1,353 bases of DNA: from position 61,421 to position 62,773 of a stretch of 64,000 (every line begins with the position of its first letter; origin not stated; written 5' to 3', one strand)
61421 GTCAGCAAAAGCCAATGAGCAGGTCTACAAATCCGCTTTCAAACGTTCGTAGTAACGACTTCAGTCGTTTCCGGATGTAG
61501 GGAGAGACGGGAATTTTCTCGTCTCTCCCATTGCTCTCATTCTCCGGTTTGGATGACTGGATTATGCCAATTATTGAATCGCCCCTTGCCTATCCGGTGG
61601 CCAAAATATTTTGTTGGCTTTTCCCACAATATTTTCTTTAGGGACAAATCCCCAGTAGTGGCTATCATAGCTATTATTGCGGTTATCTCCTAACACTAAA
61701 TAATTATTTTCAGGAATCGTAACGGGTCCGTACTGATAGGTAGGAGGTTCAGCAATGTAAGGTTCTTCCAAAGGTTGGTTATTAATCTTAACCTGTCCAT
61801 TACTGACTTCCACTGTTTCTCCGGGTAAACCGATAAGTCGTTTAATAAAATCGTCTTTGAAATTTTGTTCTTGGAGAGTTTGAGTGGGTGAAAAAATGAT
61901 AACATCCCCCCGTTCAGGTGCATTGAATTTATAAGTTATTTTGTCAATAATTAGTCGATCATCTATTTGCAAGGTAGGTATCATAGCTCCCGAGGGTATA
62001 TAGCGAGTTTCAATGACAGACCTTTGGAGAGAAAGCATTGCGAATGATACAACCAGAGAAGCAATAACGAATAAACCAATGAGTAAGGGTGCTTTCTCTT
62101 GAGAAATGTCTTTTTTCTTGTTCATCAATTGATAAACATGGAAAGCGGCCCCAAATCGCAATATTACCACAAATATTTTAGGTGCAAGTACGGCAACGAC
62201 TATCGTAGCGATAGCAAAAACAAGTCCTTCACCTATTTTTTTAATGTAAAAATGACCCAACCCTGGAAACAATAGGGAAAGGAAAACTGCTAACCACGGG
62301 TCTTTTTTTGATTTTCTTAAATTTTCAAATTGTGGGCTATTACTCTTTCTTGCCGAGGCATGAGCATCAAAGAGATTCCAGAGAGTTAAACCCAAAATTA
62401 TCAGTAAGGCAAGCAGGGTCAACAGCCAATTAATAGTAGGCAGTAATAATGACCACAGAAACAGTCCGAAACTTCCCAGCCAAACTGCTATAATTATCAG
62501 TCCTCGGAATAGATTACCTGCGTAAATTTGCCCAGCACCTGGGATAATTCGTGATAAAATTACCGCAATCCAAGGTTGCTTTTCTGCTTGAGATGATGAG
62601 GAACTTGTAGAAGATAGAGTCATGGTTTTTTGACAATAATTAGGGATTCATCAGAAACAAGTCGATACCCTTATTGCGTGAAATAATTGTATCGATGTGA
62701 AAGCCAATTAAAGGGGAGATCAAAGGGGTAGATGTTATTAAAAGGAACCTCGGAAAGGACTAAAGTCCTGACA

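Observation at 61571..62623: Signal peptidase I homolog lacking the catalytic serine, with an N-terminal duplicated GxGxxY multi-TM module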

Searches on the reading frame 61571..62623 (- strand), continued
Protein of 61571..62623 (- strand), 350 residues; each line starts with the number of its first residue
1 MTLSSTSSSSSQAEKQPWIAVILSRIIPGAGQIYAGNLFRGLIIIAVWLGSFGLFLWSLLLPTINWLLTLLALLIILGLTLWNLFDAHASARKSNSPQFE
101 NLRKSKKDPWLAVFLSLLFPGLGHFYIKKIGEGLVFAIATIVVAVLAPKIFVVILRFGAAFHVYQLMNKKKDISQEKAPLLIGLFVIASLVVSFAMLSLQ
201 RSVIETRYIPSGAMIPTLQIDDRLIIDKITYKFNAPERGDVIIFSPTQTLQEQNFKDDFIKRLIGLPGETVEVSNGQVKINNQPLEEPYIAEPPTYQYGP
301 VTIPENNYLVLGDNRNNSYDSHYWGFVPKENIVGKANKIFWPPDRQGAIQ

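Call 29: list_cluster_members(proteins=[P0163, P0176, P0195, P0227, P0218, P0243, P0240, P0254, P0165, P0004])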
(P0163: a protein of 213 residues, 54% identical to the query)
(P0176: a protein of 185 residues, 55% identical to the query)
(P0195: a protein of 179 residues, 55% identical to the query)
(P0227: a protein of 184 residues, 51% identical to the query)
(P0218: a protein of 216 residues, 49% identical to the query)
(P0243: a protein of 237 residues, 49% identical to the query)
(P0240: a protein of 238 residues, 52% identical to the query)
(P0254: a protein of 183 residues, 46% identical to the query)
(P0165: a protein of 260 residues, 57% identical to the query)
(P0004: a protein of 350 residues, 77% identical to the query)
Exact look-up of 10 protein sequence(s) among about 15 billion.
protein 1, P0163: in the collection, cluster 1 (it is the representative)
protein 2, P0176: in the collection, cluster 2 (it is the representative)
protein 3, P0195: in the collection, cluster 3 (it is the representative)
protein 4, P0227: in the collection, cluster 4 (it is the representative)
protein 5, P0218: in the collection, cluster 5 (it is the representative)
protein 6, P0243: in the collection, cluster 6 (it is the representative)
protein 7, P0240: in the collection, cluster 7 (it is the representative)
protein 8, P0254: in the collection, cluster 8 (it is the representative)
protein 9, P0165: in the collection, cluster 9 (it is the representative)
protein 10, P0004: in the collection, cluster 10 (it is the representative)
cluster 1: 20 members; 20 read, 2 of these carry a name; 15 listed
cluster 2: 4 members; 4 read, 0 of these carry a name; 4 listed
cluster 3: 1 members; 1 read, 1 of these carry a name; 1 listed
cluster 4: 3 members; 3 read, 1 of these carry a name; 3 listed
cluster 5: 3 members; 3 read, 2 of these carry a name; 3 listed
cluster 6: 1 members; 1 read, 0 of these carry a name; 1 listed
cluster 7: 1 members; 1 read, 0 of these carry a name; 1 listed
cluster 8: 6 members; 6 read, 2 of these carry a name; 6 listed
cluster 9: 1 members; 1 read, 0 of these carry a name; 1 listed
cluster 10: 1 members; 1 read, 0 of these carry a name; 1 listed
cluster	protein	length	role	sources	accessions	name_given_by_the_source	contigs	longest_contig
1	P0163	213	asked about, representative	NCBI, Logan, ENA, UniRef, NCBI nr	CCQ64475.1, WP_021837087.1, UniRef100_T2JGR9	signal peptidase I [Crocosphaera watsonii] | Signal peptidase I n=1 Tax=Crocosphaera watsonii WH 0401 TaxID=555881 RepID=T2JGR9_CROWT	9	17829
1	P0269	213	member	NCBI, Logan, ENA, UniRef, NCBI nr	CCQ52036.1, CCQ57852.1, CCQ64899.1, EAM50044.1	signal peptidase I [Crocosphaera watsonii WH 8501] | Signal peptidase I n=6 Tax=Crocosphaera watsonii TaxID=263511 RepID=Q4C1K9_CROWT | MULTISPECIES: signal peptidase I [Crocosphaera]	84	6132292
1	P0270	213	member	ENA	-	-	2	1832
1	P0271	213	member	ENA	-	-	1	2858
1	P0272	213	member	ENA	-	-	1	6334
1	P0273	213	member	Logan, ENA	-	-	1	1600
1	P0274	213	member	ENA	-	-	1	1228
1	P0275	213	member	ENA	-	-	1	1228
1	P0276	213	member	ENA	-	-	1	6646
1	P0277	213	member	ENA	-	-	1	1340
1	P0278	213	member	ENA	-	-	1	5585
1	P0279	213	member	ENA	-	-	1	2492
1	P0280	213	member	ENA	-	-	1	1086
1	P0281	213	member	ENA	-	-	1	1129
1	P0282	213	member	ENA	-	-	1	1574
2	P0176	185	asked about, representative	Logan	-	-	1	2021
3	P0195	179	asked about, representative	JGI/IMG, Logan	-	signal peptidase I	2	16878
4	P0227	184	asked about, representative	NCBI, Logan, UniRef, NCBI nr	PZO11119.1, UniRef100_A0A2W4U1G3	MAG: signal peptidase I [Leptolyngbya foveolarum] | Signal peptidase I n=1 Tax=Leptolyngbya foveolarum TaxID=47253 RepID=A0A2W4U1G3_9CYAN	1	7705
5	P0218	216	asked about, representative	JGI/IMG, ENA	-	signal peptidase I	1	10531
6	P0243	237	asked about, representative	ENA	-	-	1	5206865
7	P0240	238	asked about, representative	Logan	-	-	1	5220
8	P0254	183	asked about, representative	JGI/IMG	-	signal peptidase I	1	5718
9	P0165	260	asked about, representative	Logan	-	-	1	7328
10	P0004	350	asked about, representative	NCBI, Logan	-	-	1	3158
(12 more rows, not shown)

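Call 30: list_cluster_members(proteins=[P0127, P0134, P0151, P0164, P0180, P0187, P0197, P0232, P0266, P0122])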
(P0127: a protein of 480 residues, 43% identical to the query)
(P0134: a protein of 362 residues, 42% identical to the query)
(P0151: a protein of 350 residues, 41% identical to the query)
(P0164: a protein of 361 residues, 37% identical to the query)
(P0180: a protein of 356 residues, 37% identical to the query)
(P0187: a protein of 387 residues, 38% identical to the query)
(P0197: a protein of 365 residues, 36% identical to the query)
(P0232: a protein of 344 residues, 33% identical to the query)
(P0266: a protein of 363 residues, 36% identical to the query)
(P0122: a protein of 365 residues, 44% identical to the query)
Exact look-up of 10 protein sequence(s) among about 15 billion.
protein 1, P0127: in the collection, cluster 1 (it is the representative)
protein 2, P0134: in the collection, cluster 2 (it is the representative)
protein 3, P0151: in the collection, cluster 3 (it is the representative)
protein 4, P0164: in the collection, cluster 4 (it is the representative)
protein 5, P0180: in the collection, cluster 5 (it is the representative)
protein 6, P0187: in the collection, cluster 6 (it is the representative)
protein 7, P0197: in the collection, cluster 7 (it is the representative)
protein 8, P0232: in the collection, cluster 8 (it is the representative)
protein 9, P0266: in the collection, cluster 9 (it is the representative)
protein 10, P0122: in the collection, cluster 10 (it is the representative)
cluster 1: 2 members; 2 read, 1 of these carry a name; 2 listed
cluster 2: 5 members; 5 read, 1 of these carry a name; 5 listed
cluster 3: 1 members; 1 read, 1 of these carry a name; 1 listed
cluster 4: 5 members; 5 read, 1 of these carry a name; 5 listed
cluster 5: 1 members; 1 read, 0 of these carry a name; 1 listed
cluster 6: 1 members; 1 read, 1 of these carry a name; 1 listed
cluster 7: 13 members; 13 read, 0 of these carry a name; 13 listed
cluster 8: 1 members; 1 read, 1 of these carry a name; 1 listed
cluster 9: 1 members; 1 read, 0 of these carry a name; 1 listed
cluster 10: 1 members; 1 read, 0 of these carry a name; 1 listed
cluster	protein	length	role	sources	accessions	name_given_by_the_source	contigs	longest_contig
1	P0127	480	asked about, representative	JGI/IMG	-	signal peptidase I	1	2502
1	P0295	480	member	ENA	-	-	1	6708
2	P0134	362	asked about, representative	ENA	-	-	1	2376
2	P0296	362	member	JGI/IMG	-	signal peptidase I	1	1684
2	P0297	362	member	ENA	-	-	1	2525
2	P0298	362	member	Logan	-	-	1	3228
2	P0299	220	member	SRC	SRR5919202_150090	-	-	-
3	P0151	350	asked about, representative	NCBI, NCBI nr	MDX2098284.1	MAG: signal peptidase I [Leptolyngbyaceae cyanobacterium bins.59] | signal peptidase I [Leptolyngbyaceae cyanobacterium bins.59]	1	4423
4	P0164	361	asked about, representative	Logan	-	-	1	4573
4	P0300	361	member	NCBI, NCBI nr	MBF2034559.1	MAG: signal peptidase I [Leptolyngbyaceae cyanobacterium T60_A2020_046] | signal peptidase I [Leptolyngbyaceae cyanobacterium T60_A2020_046]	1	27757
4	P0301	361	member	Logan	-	-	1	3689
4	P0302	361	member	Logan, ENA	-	-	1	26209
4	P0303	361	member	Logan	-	-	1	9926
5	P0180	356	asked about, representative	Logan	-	-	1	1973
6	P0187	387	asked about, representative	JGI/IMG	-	signal peptidase I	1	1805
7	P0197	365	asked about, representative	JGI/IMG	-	-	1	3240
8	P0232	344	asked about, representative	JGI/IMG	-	signal peptidase I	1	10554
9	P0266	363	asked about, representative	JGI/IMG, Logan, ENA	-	-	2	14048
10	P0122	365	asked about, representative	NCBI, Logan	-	-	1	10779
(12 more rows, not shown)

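Call 31: find_related_loci(query=A2, collection=genome_contigs, flank=4000)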
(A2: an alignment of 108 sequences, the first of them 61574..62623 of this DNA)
Query A2 (350 aa) in genome_contigs; peptide patterns used: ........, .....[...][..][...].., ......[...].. (x = any residue, [..] = any of these).
600 stretches matched a pattern (row limit reached: there are more); 595 encode a relative of the query (tblastn E <= 1e-3); the best 80 are kept; 80 distinct loci.
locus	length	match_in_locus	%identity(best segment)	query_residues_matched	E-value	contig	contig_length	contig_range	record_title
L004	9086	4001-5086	44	8-349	7e-86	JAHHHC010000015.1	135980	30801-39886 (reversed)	MAG: Desmonostoc vinosum HA7617-LM4 scaffold_51_c1, whole genome shotgun sequence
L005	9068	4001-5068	43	14-350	5e-85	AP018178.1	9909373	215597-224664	Calothrix sp. NIES-2100 DNA, nearly complete genome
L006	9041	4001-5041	43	4-349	1e-81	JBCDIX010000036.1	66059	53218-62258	MAG: Cyanobacteria bacterium P01_H01_bin.21 k141_220037_length_66059_cov_20.9561, whole genome shotgun sequence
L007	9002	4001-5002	42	4-350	1e-81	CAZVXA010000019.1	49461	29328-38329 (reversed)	MAG TPA_asm: uncultured bacterium isolate SRP319275_co3_141 genome assembly, contig: NODE_893_length_49461_cov_81.839574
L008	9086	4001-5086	42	5-349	2e-79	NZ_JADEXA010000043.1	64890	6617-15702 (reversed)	Vacuolonema iberomarrocanum LEGE 07170 NODE_43_length_64890_cov_14.877878_(reversed), whole genome shotgun sequence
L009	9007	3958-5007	39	11-350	7e-79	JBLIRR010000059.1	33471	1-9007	MAG: bacterium isolate MF1_201910_bin_226 MF1_201910_bin_226_scaffold_59, whole genome shotgun sequence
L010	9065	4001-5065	41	14-345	1e-78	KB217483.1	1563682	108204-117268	Calothrix sp. PCC 7103 genomic scaffold Cal7103DRAFT_CPM.1, whole genome shotgun sequence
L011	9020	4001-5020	42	14-345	4e-78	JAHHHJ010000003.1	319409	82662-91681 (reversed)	MAG: Kastovskya adunca ATA6-11-RM4 scaffold_25_c1, whole genome shotgun sequence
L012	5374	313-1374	40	1-345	2e-75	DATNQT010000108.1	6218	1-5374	MAG TPA_asm: Candidatus Sericytochromatia bacterium isolate SMAG_U16514 k141_492288, whole genome shotgun sequence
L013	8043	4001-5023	40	14-345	1e-69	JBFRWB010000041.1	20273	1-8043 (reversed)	MAG: Microcystaceae cyanobacterium isolate coassembly_bin.85 coaB85_c_000004000150, whole genome shotgun sequence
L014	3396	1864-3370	36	4-346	2e-69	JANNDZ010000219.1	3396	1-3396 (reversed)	MAG: Pseudanabaena sp. OTE_75_metabat_487_sub OTE_75_k141_696900, whole genome shotgun sequence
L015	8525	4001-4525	58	174-350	1e-67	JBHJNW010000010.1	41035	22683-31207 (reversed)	MAG: Pleurocapsa sp. isolate al_S4C427_1 S4Ck119_49210, whole genome shotgun sequence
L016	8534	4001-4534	57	166-350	1e-66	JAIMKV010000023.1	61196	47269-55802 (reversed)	MAG: Myxosarcina sp. GA_180221_E-2-1-MAG-40_15 NODE_117_length_61225_cov_9.840968, whole genome shotgun sequence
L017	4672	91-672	54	161-349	4e-66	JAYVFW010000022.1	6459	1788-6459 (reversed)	MAG: Phormidesmis sp. isolate GL44_UP_metabinner_2 GL44_UP_metabinner_2_21, whole genome shotgun sequence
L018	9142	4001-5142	57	164-350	6e-66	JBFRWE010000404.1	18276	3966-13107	MAG: Xenococcaceae cyanobacterium isolate 09_out_wi_poop_bin.12 09outWiPooB12_c_000002314113, whole genome shotgun seque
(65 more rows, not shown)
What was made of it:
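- Closest known: Bacterial and cyanobacterial type I signal peptidase LepB. Same: It has the S26 fold and boxes B-E. Its S26 domain is 50-60% identical to canonical cyanobacterial LepBs (call 31).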

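Call 58: fold_search(model_id=the predicted structure, library=pdb)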
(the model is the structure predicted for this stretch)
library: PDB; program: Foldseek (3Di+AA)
matches with E <= 10: 77; with E <= 0.001: 26
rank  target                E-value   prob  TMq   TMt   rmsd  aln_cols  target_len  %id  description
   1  1t7d_B                1.1e-09  1.00  0.35  0.54   5.9       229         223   26  Crystal structure of Escherichia coli type I signal peptidase in complex with a lipopeptide inhibitor (released 2004-07-13)
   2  4wvj_A                1.6e-09  1.00  0.34  0.24  12.9       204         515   24  Crystal structure of the Type-I signal peptidase from Staphylococcus aureus (SpsB) in complex with an inhibitor peptid (released 2015-09-23)
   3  3s04_B                1.8e-09  1.00  0.34  0.51   6.5       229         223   25  Crystal structure of Escherichia coli type I signal peptidase in complex with an Arylomycin Lipoglycopeptide Antibioti (released 2011-10-05)
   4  4wvh_A                2.6e-09  1.00  0.34  0.24  12.9       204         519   24  Crystal structure of the Type-I signal peptidase from Staphylococcus aureus (SpsB) in complex with a substrate peptide (released 2015-09-23)
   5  4wvi_A                2.6e-09  1.00  0.34  0.23  12.9       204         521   24  Crystal structure of the Type-I signal peptidase from Staphylococcus aureus (SpsB) in complex with a substrate peptide (released 2015-09-23)
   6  3s04_A                2.7e-09  1.00  0.33  0.54   8.4       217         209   25  Crystal structure of Escherichia coli type I signal peptidase in complex with an Arylomycin Lipoglycopeptide Antibioti (released 2011-10-05)
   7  1t7d_A                3.2e-09  1.00  0.34  0.55   5.8       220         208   24  Crystal structure of Escherichia coli type I signal peptidase in complex with a lipopeptide inhibitor (released 2004-07-13)
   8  9nlo_A                4.1e-09  1.00  0.33  0.50   7.9       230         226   24  Escherichia coli Signal Peptidase I Delta 2-76 P84A in complex with lipopeptide inhibitor (released 2025-11-19)
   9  3iiq_B                4.5e-09  1.00  0.32  0.50   7.8       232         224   24  Crystallographic analysis of bacterial signal peptidase in ternary complex with Arylomycin A2 and a beta-sultam inhibi (released 2009-09-01)
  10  4wvg_A                5.6e-09  1.00  0.34  0.24  13.0       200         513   25  Crystal structure of the Type-I signal peptidase from Staphylococcus aureus (SpsB). (released 2015-09-23)
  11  9nlo_B                8.8e-09  1.00  0.33  0.49   8.5       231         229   25  Escherichia coli Signal Peptidase I Delta 2-76 P84A in complex with lipopeptide inhibitor (released 2025-11-19)
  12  3iiq_A                9.8e-09  1.00  0.33  0.52   7.2       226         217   24  Crystallographic analysis of bacterial signal peptidase in ternary complex with Arylomycin A2 and a beta-sultam inhibi (released 2009-09-01)
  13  1b12_C                1.4e-08  1.00  0.30  0.46  10.2       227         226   24  CRYSTAL STRUCTURE OF TYPE 1 SIGNAL PEPTIDASE FROM ESCHERICHIA COLI IN COMPLEX WITH A BETA-LACTAM INHIBITOR (released 1999-12-10)
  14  1b12_D                2.0e-08  1.00  0.35  0.54   8.1       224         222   25  CRYSTAL STRUCTURE OF TYPE 1 SIGNAL PEPTIDASE FROM ESCHERICHIA COLI IN COMPLEX WITH A BETA-LACTAM INHIBITOR (released 1999-12-10)
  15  6b88_B                2.8e-08  1.00  0.34  0.50   8.0       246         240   23  E. coli LepB in complex with GNE0775 ((4S,7S,10S)-10-((S)-4-amino-2-(2-(4-(tert-butyl)phenyl)-4-methylpyrimidine-5-car (released 2018-10-10)
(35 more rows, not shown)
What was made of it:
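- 61574..62014 (-): S26 (signal peptidase I-like) beta domain, residues 204-350, inferred to face the periplasm or thylakoid lumen. Foldseek matches to E. coli SPase I, SpsB and SipA at probability 1.00 (call 58).
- On Signal peptidase I (S26A; NCBIfam TIGR02227 equivalog 'signal peptidase I'): Foldseek probability 1.00 to 1T7D, 4WVJ and 1B12 (call 58).
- On SipA-type non-catalytic signal-peptidase-like proteins: Foldseek hit to 4N31 (TM-score 0.78-0.81 normalised to the target, call 58).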

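Call 60: search_protein_families(library=pfam, alignment_id=A2, max_evalue=0.01)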
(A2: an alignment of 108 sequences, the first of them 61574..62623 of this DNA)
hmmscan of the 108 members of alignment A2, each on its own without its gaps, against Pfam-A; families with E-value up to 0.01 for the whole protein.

A. member 1, window:61574-62623:- (350 aa): 4 families
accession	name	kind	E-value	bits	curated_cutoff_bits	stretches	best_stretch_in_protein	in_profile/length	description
PF10502.14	Peptidase_S26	-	8e-47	159.8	22.9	1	187-341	6-168/168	Signal peptidase, peptidase S26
PF18935.5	DUF5683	-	9.5e-08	32.6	26.7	1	15-53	3-41/151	Family of unknown function (DUF5683)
PF20382.3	DUF6677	-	1.1e-06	29.7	24.3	1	111-194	1-75/116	Family of unknown function (DUF6677)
PF05154.21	TM2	-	0.0015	19.1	27.9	1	105-142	1-41/51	TM2 domain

B. families by the number of members that match (of 108 scanned): 17 families
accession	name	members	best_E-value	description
PF10502.14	Peptidase_S26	108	7.5e-53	Signal peptidase, peptidase S26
PF18935.5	DUF5683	103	8.5e-09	Family of unknown function (DUF5683)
PF20382.3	DUF6677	102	2e-11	Family of unknown function (DUF6677)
PF05154.21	TM2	43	7.3e-07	TM2 domain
PF10724.14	DUF2516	7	0.0021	Protein of unknown function (DUF2516)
PF02517.21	Rce1-like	3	5.1e-05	Type II CAAX prenyl endopeptidase Rce1-like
PF00375.23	SDF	3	0.00031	Sodium:dicarboxylate symporter family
PF10173.14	Mit_KHE1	2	0.0057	Mitochondrial K+-H+ exchange-related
PF20176.3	DUF6541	1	0.0017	Family of unknown function (DUF6541)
PF07690.21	MFS_1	1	0.005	Major Facilitator Superfamily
PF03073.20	TspO_MBR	1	0.0054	TspO/MBR family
PF06728.19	PIG-U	1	0.0056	GPI transamidase subunit PIG-U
PF05255.16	UPF0220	1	0.0074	Uncharacterised protein family (UPF0220)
PF09925.14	DUF2157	1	0.0077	Predicted membrane protein (DUF2157)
PF10947.13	DUF2628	1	0.0081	Protein of unknown function (DUF2628)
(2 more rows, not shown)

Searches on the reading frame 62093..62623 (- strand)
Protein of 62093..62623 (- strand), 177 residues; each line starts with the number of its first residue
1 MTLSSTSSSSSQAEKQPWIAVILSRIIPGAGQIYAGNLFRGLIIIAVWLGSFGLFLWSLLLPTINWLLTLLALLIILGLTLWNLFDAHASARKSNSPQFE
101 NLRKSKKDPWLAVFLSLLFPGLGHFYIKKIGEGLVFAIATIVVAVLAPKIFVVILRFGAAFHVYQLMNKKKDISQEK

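Call 35: find_homologous_proteins(query=window:62093-62623:-, max_evalue=0.001)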
Query seq(177 aa) (177 aa): 5 proteins with E <= 0.001 among 536 candidates.
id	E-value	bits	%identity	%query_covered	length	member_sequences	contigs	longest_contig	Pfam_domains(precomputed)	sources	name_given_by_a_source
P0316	1.1e-21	95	42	73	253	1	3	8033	PF10502.15,PF20382.4,PF18935.6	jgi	jgi:signal peptidase I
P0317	2.5e-21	94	44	72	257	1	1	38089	-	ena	-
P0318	4.7e-21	93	44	73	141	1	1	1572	PF20382.4,PF18935.6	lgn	-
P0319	4.0e-15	74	45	69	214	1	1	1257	PF20382.4,PF18935.6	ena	-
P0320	6.2e-4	37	32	75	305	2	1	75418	-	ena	-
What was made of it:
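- Tried and rejected: It gave no information on other architectures (call 35).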

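Call 44: predict_structure(alignment_id=A4)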
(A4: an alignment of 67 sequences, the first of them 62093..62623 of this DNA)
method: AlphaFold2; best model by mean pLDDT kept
length: 177 residues; sequences in the alignment: 67
mean_pLDDT: 88.9   pTM: 0.78
mean pLDDT of the five models: 88.9, 88.6, 88.5, 87.0, 86.9
residues with pLDDT >= 90: 142; 70-90: 15; 50-70: 5; < 50: 15
segments of 3 or more residues with pLDDT < 50: 1-10, 173-177
pLDDT, mean of each block of 10 residues (from residue 1): 43 86 95 96 98 96 93 96 96 92 89 95 95 97 95 95 86 46
secondary structure, 60 per line:
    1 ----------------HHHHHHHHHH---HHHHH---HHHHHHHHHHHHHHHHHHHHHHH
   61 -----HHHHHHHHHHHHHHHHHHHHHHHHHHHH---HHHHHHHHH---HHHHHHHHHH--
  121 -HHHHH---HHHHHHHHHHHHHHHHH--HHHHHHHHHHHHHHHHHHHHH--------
elements in order: H17-26 H30-34 H38-60 H66-93 H97-105 H109-118 H122-126 H130-146 H149-169

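Call 51: fold_search(model_id=the predicted structure, library=pdb)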
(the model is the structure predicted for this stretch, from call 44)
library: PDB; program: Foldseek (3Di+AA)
matches with E <= 10: 9; with E <= 0.001: 0
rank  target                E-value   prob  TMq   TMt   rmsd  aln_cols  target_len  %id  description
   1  9g9m_A                3.9e+00  0.06  0.20  0.11  12.9       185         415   16  Lipid III flippase WzxE with NB10 and NB7 nanobodies in outward-facing conformation - crystal 1 (released 2025-01-22)
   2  8ffl_A                4.7e+00  0.06  0.19  0.07  17.3       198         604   15  Wildtype rat TRPV2 in nanodiscs bound to RR (released 2024-02-07)
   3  8f29_X                6.8e+00  0.01  0.12  0.10  17.1       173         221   17  Yeast ATP synthase in conformation-1 at pH 6 (released 2024-02-07)
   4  6ar7_C                7.5e+00  0.07  0.25  0.22  18.1       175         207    8  Crystal structure of a putative uncharacterized protein from Burkholderia thailandensis (released 2017-09-20)
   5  4kly_A                9.5e+00  0.03  0.19  0.16  19.4       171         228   15  Crystal structure of a blue-light absorbing proteorhodopsin mutant D97N from HOT75 (released 2013-06-05)
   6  4bne_B                1.0e+01  0.06  0.27  0.18  38.3       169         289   10  Pacsin2 Interacts with Membranes and Actin-Filaments (released 2014-05-14)
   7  6w2r_C                1.0e+01  0.04  0.21  0.18  17.1       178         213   11  Junction 19, DHR54-DHR79 (released 2020-04-15)
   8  5h3d_B                1.0e+01  0.03  0.22  0.12  22.6       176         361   14  Helical structure of membrane tubules decorated by ACAP1 (BARPH doamin) protein by cryo-electron microscopy and MD sim (released 2019-01-16)
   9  7f02_C                1.0e+01  0.03  0.20  0.16  18.2       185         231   14  Cytochrome c-type biogenesis protein CcmABCD from E. coli (released 2022-11-09)
